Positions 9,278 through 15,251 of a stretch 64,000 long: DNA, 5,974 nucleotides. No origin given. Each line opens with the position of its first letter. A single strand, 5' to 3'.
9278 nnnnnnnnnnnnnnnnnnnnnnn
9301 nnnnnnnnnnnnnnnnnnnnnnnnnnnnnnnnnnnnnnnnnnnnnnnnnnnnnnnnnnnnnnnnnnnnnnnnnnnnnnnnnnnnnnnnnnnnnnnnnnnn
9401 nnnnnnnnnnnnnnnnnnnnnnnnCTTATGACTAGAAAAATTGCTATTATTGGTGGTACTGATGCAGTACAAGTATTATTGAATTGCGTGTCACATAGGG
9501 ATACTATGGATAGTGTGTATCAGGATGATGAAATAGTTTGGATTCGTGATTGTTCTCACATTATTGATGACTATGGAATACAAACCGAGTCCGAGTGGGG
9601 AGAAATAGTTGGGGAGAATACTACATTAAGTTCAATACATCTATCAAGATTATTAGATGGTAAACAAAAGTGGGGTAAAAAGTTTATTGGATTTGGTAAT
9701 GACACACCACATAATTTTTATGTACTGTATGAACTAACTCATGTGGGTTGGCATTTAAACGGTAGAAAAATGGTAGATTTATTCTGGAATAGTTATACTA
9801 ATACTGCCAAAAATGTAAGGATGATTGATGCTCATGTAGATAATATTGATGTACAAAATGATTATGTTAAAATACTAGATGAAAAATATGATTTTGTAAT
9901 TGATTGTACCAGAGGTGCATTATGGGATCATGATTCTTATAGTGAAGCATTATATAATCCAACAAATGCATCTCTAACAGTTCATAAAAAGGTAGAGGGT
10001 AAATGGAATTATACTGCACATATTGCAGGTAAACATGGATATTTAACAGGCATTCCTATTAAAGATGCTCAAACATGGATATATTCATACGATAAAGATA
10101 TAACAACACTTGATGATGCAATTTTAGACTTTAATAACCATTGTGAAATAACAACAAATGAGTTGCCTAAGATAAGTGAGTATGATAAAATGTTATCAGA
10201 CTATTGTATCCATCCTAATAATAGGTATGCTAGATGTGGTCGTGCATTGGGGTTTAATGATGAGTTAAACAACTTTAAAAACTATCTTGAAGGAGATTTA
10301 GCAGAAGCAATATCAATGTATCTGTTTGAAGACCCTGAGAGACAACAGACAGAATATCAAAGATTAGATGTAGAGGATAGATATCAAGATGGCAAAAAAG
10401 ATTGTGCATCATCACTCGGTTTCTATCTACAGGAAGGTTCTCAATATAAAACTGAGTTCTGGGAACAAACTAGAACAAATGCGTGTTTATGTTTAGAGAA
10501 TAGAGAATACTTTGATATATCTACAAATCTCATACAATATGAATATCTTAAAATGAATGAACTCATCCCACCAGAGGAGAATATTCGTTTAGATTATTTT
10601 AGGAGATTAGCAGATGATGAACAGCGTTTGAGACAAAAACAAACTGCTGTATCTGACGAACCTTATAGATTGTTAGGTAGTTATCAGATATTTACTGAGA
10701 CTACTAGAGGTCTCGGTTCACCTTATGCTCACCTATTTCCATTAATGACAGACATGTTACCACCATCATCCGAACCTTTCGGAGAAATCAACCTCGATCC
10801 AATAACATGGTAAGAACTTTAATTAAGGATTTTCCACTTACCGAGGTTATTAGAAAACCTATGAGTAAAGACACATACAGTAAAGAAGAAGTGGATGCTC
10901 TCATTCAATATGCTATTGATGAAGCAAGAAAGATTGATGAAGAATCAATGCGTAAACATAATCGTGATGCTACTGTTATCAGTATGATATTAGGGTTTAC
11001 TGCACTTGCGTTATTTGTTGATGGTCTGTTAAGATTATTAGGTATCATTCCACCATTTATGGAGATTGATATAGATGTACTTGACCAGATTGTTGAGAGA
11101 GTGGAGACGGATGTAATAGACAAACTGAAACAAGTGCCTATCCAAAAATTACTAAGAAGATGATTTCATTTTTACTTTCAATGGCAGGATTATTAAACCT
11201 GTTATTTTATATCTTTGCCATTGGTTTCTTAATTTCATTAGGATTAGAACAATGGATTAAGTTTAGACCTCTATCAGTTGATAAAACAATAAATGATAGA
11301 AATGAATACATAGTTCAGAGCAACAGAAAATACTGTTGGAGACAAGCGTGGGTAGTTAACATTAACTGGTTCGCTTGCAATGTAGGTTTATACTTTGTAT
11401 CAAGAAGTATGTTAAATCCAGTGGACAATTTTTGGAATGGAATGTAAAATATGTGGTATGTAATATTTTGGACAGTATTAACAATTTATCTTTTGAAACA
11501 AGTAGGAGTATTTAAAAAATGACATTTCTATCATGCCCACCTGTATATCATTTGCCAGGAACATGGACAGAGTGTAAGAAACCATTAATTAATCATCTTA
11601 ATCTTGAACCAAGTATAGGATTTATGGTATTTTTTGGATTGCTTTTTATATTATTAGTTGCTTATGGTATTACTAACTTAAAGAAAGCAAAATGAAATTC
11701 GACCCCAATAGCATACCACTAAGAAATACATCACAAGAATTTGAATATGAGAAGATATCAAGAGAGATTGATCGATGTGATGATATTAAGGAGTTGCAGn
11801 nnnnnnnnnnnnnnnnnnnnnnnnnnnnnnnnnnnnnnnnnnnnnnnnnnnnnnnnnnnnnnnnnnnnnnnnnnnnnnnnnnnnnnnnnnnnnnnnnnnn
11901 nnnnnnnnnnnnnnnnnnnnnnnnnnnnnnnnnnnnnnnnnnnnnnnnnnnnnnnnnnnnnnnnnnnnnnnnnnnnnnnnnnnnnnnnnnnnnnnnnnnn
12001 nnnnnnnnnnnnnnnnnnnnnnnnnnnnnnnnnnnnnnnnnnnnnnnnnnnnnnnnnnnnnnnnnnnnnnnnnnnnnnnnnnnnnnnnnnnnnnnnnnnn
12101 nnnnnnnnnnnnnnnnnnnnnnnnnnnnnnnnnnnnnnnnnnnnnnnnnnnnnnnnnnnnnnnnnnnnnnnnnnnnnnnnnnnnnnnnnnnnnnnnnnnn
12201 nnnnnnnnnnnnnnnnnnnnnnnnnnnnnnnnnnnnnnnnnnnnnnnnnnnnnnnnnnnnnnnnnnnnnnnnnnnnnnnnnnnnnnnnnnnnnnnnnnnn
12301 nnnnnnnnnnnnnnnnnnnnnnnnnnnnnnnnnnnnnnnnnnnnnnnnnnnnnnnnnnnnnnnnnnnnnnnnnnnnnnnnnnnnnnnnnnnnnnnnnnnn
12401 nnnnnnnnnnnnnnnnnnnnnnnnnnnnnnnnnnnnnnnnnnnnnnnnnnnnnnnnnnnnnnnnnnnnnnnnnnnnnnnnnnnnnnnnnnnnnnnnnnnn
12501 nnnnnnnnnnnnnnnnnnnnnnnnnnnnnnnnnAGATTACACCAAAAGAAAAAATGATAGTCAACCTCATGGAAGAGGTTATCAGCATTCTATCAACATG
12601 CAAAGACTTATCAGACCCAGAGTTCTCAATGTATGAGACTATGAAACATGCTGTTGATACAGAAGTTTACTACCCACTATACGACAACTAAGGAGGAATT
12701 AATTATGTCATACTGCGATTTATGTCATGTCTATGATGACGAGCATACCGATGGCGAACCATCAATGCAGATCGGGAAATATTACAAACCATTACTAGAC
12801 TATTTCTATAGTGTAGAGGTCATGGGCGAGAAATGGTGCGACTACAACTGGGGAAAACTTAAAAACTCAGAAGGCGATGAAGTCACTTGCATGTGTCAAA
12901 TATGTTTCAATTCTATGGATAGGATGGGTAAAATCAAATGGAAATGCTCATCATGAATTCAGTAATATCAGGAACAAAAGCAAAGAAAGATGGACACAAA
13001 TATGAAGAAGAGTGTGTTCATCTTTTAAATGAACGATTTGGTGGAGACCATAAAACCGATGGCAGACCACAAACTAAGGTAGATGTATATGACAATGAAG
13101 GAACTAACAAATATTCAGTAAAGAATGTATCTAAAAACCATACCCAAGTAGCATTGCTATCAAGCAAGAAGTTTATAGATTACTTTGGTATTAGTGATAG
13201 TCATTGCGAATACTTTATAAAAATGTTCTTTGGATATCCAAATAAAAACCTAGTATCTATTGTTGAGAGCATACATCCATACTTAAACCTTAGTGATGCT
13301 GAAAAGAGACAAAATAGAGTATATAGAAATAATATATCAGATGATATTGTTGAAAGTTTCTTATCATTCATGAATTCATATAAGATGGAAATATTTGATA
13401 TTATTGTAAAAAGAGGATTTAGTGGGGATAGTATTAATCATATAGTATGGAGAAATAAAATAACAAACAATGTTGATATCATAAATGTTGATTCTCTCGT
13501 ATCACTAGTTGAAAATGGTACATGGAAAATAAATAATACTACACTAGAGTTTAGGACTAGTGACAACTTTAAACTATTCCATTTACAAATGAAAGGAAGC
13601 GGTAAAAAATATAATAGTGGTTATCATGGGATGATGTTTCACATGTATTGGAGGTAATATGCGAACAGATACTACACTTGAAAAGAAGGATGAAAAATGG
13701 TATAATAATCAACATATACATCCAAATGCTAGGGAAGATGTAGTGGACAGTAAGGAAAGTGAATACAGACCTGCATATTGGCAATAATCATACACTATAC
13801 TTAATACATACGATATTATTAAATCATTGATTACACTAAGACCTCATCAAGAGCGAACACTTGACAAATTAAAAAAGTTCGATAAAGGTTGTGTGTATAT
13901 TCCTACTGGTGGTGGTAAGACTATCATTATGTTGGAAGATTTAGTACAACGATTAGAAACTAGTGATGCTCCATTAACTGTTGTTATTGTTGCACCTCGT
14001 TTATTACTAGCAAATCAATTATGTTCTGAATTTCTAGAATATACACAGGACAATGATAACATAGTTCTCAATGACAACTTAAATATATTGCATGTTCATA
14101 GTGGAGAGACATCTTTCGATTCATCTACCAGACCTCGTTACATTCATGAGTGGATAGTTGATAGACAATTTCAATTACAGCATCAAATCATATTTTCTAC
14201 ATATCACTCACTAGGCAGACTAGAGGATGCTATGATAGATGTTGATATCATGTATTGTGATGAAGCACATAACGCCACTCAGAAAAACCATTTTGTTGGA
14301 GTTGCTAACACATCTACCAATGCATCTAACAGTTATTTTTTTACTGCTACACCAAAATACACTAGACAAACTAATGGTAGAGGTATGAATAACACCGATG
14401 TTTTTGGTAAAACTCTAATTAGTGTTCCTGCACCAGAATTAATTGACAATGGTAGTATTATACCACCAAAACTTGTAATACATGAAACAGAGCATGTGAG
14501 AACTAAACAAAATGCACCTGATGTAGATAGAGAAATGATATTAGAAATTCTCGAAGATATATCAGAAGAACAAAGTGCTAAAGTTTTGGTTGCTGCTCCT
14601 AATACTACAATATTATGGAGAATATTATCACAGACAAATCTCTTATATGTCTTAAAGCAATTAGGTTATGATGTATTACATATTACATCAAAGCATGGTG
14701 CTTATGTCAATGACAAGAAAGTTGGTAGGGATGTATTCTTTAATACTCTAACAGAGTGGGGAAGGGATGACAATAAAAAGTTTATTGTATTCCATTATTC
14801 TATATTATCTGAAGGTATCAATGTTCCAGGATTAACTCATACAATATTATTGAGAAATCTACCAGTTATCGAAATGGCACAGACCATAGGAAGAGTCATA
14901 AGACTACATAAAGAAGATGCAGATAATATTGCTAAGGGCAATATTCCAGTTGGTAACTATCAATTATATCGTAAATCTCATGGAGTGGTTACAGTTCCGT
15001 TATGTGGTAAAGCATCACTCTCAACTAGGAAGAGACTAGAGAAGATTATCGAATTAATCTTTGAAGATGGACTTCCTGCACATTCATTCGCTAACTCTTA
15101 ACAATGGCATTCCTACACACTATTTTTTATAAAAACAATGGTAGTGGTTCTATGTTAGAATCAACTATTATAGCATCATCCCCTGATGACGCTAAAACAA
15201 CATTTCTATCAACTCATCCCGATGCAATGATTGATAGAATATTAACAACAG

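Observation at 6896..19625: A repeated pseudo-palindromic ~20-bp box at a fixed distance upstream of eight -10 elements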

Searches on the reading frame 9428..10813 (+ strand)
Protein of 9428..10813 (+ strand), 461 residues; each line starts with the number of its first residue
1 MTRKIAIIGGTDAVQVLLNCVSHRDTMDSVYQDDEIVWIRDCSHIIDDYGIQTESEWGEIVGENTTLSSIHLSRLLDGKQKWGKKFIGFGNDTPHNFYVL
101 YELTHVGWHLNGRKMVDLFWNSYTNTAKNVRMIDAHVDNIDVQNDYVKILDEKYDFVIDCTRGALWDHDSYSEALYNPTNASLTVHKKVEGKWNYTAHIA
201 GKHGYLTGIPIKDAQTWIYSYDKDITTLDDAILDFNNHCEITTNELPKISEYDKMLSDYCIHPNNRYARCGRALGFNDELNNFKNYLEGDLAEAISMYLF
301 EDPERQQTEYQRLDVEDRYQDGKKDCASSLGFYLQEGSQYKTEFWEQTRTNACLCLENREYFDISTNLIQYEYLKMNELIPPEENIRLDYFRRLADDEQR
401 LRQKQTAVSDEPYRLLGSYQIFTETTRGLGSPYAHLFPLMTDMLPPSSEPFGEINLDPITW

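Call 19: search_protein_families(library=pfam, proteins=[window:9428-10813:+], max_evalue=0.01)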
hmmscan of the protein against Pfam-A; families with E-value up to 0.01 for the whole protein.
window:9428-10813:+ (461 aa): 1 family
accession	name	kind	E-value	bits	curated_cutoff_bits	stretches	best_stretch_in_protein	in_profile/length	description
PF04820.20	Trp_halogenase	-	0.0012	18.3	21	1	104-253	149-310/458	Tryptophan halogenase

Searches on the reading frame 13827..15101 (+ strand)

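Call 19: search_protein_families(library=pfam, proteins=[window:13827-15101:+], max_evalue=0.01)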
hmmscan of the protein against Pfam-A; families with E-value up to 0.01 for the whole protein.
window:13827-15101:+ (424 aa): 5 families
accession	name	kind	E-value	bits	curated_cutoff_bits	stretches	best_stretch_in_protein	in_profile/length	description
PF04851.21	ResIII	-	1.3e-17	64.6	22.5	1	2-177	2-163/164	Type III restriction enzyme, res subunit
PF00270.35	DEAD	-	2e-12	47.6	26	1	5-177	1-161/167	DEAD/DEAH box helicase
PF18766.7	SWI2_SNF2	-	1.6e-07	31.7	26.7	1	14-249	12-219/221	SWI2/SNF2 ATPase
PF00176.29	SNF2-rel_dom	-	8.3e-06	25.5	24.9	1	28-176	27-163/290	SNF2-related domain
PF00271.37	Helicase_C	-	0.00023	21.8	23.5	1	240-360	8-109/110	Helicase conserved C-terminal domain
